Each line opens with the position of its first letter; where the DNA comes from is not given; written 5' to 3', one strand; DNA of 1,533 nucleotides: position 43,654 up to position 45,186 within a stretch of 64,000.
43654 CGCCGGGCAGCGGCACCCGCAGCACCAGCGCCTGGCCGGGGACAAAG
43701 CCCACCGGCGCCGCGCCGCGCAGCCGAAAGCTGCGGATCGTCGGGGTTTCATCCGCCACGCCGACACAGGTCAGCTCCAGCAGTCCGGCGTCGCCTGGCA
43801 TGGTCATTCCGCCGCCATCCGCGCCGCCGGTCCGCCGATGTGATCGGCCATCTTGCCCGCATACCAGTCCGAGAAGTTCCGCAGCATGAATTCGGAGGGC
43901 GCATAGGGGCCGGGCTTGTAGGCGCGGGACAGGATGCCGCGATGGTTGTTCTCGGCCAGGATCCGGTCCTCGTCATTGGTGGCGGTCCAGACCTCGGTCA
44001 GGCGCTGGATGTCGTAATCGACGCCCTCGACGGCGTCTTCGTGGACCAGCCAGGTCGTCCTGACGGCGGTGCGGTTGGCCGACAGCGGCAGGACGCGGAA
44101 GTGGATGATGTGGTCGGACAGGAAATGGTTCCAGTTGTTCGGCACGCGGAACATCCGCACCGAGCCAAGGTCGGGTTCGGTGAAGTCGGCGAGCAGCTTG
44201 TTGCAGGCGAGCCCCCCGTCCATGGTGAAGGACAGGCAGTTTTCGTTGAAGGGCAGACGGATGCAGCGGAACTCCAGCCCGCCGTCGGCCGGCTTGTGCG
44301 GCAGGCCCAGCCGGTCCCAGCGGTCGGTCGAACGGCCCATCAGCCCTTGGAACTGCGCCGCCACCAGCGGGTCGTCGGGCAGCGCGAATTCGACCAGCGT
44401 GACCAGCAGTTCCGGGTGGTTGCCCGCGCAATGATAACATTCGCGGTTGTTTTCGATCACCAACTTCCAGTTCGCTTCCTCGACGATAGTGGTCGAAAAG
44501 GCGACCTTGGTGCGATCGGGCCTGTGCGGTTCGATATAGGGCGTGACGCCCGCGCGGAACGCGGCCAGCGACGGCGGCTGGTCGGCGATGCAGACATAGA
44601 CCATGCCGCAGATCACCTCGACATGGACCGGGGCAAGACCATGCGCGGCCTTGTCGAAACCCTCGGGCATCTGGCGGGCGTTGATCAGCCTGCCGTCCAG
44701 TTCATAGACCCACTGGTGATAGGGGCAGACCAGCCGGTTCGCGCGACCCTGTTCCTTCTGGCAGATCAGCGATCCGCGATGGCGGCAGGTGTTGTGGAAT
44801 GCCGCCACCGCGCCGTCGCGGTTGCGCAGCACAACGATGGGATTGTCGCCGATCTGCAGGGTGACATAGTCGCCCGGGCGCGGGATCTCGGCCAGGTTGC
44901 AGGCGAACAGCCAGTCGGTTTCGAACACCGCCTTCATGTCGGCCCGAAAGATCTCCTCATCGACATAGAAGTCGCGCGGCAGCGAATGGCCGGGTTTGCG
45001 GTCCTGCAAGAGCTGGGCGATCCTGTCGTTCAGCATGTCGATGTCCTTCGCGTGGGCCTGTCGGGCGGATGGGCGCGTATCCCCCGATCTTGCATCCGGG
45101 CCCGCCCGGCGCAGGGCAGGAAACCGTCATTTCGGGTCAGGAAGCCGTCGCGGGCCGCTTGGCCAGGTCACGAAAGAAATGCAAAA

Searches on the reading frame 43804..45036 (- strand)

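Call 15: search_protein_families(library=pfam, proteins=[window:43804-45036:-])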
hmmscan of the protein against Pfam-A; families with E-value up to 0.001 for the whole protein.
window:43804-45036:- (410 aa): 2 families
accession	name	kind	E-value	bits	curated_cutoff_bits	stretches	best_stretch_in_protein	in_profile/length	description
PF00848.25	Ring_hydroxyl_A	-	1.2e-29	104.2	24.9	1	179-397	7-207/208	Ring hydroxylating alpha subunit (catalytic domain)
PF00355.32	Rieske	-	2.4e-19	69.5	20.3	1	42-124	2-82/88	Rieske [2Fe-2S] domain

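Call 17: search_protein_families(library=ncbifam, proteins=[window:43804-45036:-], max_evalue=1e-20)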
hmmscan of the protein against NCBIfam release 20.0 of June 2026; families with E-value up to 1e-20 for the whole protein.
window:43804-45036:- (410 aa): 5 families
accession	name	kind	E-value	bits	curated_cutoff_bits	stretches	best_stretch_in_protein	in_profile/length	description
NF058607.1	GlBtMonoOxGbcA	equivalog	3.5e-158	526.5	670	1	4-401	18-417/420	glycine betaine monooxygenase oxygenase subunit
TIGR03228.1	anthran_1_2_A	equivalog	2.8e-33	115.3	671.9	1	19-213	16-219/438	anthranilate 1,2-dioxygenase large subunit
NF041684.1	ant_diox_AndAc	equivalog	6.4e-32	110.7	750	1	12-204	16-219/418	anthranilate 1,2-dioxygenase large subunit AndAc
NF042946.1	3PPDioc_HcaE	equivalog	1.9e-31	109.6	830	1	10-206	8-213/450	3-phenylpropionate/cinnamic acid dioxygenase subunit alpha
TIGR03229.1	benzo_1_2_benA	equivalog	8.7e-30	103.9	780.95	1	17-208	14-216/433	benzoate 1,2-dioxygenase large subunit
